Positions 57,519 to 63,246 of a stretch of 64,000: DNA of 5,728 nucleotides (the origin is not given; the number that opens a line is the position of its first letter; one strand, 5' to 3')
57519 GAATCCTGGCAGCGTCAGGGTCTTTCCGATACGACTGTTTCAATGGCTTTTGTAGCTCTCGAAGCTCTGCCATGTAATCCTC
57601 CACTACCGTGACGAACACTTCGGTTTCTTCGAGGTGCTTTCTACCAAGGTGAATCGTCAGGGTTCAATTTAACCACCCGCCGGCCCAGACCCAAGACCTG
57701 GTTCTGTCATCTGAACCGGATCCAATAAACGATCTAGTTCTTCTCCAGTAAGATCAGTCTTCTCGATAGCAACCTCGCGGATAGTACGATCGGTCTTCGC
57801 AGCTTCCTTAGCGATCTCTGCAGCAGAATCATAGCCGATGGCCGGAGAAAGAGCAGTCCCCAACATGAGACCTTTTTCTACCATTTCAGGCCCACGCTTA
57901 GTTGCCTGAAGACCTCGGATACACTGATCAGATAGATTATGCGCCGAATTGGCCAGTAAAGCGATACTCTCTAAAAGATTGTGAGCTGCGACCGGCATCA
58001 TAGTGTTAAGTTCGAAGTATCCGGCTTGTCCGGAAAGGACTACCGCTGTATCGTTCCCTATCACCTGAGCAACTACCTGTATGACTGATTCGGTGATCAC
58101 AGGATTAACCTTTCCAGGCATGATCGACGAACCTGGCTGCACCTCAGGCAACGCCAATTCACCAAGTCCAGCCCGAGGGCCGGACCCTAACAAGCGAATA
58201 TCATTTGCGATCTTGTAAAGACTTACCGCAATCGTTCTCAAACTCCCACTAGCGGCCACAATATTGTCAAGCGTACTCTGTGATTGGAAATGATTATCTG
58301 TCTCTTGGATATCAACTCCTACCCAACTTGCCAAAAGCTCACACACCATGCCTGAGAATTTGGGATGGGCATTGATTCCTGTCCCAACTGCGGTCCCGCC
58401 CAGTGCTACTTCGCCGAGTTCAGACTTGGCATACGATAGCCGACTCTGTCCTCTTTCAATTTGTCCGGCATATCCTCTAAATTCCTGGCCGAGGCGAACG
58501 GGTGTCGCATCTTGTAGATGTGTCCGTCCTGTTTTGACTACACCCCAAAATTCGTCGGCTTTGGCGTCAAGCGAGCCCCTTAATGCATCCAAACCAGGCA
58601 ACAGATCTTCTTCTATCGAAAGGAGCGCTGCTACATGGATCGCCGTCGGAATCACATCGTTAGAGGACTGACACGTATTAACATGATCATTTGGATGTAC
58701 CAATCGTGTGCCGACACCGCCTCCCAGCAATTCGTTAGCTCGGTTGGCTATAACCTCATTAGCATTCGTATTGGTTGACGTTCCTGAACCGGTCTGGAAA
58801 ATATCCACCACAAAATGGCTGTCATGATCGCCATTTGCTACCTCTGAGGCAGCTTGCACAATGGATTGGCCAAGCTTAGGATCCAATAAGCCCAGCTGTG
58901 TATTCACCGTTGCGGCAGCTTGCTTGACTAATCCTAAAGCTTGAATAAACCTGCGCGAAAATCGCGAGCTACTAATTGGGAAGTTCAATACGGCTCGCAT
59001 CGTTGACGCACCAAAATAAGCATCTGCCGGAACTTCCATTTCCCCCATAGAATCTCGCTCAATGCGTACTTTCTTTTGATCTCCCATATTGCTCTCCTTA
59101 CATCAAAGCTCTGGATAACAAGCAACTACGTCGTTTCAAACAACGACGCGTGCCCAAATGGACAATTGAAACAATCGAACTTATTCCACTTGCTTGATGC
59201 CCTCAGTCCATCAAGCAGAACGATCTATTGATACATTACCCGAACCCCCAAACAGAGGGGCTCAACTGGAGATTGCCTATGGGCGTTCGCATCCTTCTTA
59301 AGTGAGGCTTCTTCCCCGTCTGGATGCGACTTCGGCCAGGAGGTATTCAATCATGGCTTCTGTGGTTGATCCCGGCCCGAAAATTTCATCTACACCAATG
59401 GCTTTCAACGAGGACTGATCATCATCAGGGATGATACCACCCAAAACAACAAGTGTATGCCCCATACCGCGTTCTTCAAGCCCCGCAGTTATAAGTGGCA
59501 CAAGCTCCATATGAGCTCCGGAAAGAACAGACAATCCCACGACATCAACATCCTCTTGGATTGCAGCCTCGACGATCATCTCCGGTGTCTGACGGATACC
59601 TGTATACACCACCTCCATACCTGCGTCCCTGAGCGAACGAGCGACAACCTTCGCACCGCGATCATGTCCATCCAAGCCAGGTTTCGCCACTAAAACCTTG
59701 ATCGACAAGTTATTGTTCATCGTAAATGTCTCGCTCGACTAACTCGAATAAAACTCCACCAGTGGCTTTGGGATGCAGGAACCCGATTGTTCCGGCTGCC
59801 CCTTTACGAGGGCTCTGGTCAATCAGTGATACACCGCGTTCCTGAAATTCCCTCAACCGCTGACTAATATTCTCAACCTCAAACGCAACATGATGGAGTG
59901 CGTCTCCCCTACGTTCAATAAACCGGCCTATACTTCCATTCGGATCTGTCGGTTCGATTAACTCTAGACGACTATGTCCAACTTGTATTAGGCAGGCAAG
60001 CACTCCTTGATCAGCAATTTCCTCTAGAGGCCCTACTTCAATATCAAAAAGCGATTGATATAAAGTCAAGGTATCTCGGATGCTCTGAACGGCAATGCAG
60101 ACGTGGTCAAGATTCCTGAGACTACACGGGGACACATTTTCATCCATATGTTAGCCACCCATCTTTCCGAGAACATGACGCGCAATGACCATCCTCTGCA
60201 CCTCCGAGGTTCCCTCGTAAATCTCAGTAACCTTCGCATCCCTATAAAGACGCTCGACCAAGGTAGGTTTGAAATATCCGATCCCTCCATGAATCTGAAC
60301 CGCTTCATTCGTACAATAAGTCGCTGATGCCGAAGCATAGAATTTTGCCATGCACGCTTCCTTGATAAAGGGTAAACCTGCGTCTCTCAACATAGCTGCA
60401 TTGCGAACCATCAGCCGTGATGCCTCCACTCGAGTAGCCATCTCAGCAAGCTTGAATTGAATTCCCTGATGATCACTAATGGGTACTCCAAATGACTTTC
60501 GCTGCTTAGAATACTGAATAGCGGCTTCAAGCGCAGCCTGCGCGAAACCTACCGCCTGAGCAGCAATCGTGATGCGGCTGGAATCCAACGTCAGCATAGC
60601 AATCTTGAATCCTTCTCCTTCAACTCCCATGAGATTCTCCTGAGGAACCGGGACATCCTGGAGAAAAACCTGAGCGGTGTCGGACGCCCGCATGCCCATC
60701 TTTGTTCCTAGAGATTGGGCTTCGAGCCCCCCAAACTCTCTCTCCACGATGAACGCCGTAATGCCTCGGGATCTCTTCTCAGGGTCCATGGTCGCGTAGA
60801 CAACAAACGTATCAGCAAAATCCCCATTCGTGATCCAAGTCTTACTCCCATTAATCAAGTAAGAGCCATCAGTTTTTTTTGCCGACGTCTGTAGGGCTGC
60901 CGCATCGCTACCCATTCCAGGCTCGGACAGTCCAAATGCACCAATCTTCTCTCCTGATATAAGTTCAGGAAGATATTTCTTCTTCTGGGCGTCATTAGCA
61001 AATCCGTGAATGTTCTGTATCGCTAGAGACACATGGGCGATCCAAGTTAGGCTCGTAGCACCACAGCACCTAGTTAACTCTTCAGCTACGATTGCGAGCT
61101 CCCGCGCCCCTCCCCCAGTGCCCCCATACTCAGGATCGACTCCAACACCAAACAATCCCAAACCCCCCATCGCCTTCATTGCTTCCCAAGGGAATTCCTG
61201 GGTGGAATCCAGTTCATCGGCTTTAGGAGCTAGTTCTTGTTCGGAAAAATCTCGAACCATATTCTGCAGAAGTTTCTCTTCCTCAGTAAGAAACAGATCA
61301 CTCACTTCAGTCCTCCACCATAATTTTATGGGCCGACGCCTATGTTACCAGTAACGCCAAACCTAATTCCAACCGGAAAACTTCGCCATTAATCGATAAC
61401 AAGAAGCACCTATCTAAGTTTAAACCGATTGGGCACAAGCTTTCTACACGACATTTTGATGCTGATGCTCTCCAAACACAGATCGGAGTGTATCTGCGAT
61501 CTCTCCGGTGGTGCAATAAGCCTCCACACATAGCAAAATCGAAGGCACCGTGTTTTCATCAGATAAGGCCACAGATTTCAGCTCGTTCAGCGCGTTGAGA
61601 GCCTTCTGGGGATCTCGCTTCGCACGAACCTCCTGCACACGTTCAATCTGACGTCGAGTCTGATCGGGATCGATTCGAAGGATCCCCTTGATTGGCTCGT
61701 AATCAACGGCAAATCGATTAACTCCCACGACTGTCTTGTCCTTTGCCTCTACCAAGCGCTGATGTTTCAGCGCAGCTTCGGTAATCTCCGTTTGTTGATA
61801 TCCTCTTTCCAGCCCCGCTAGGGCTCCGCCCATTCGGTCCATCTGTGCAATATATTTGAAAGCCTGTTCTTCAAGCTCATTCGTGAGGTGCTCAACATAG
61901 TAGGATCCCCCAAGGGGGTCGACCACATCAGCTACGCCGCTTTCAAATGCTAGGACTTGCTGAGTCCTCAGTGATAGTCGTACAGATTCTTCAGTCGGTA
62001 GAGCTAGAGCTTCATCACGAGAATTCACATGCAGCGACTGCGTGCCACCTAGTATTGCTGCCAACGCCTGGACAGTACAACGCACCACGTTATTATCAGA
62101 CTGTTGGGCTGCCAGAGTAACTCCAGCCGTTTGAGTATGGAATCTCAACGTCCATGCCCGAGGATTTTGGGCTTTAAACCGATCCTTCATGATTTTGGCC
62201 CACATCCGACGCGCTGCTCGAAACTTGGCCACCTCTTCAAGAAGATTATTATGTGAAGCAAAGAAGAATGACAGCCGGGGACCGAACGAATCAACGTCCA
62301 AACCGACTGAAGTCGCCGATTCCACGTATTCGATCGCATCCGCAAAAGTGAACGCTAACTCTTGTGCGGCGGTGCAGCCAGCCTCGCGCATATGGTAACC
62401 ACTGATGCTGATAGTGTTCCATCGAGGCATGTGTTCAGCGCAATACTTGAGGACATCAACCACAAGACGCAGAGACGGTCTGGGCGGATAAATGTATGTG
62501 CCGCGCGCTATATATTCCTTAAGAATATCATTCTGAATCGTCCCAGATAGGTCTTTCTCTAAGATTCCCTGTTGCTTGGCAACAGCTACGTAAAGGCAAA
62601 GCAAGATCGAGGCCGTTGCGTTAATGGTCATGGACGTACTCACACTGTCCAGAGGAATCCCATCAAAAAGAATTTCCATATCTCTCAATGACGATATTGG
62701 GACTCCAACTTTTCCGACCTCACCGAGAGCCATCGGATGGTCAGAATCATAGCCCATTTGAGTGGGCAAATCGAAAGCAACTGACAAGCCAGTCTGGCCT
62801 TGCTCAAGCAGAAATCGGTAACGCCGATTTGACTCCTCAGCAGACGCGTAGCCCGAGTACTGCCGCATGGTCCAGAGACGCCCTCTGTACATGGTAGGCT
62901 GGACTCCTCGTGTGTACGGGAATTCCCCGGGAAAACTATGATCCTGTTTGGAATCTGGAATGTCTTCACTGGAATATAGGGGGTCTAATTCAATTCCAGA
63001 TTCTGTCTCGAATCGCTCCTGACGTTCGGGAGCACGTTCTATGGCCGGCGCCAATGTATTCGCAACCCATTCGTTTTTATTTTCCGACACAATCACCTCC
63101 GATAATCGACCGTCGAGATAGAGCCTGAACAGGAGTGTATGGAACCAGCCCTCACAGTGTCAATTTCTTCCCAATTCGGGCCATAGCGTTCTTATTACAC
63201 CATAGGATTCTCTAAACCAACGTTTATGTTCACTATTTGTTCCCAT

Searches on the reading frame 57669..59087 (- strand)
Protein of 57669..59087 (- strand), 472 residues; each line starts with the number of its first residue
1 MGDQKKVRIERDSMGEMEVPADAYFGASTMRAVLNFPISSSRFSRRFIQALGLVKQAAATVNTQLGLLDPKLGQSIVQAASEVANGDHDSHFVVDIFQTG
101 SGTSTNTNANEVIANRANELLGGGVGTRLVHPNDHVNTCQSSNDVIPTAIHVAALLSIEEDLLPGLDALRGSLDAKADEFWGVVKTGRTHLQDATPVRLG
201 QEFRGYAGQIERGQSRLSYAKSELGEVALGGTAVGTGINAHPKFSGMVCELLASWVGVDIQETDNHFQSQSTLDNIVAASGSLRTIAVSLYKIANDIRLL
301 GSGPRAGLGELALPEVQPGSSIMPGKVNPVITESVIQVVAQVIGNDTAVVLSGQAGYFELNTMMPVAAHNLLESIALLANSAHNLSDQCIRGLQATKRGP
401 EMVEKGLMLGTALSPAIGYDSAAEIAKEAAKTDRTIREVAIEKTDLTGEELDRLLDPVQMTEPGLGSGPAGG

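Call 78: search_protein_families(library=pfam, proteins=[window:57669-59087:-], max_evalue=0.00001)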
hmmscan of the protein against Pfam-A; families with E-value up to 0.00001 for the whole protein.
window:57669-59087:- (472 aa): 2 families
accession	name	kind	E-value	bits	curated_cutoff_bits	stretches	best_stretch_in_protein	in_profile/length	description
PF00206.25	Lyase_1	-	2.4e-96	323.3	27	1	15-344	1-312/312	Lyase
PF10415.14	FumaraseC_C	-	1.4e-21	77.1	32.5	1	411-462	3-54/54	Fumarase C C-terminus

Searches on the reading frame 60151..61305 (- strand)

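Call 78: search_protein_families(library=pfam, proteins=[window:60151-61305:-], max_evalue=0.00001)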
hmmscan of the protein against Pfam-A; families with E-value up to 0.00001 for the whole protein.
window:60151-61305:- (384 aa): 5 families
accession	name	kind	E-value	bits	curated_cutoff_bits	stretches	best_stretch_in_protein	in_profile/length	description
PF00441.29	Acyl-CoA_dh_1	-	7e-54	182.5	22.4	1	230-379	1-150/150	Acyl-CoA dehydrogenase, C-terminal domain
PF02771.21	Acyl-CoA_dh_N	-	1.2e-35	122.7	22.9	1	7-119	1-113/113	Acyl-CoA dehydrogenase, N-terminal domain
PF08028.16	Acyl-CoA_dh_2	-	7e-26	91.5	22.7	1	245-367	1-133/134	Acyl-CoA dehydrogenase, C-terminal domain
PF02770.24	Acyl-CoA_dh_M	-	2.6e-24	85.7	33.3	1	123-218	1-97/97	Acyl-CoA dehydrogenase, middle domain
PF22924.1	ACOX_C_alpha1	-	3.6e-06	27.3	27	0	242-378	6-168/169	Acyl-CoA oxidase, C-alpha1 domain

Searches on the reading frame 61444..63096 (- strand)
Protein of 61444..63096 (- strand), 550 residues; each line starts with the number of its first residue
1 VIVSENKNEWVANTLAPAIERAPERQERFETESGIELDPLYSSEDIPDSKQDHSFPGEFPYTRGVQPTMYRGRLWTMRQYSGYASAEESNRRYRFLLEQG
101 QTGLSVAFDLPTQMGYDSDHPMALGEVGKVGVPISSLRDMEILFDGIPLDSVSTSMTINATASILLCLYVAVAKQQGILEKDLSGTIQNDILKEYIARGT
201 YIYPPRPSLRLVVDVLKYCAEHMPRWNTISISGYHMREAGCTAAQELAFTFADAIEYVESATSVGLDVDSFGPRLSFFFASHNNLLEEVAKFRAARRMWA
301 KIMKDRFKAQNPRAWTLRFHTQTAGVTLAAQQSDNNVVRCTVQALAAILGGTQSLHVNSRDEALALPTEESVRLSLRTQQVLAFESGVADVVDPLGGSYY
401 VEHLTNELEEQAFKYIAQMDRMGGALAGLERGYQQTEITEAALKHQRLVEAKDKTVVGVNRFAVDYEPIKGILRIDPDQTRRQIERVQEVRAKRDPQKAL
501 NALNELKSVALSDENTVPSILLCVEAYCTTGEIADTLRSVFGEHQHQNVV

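Call 78: search_protein_families(library=pfam, proteins=[window:61444-63096:-], max_evalue=0.00001)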
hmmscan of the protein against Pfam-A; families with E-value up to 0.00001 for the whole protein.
window:61444-63096:- (550 aa): 1 family
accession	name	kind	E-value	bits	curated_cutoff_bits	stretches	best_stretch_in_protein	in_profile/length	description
PF01642.28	MM_CoA_mutase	-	6.7e-221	734.7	22.1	1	30-542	1-512/512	Methylmalonyl-CoA mutase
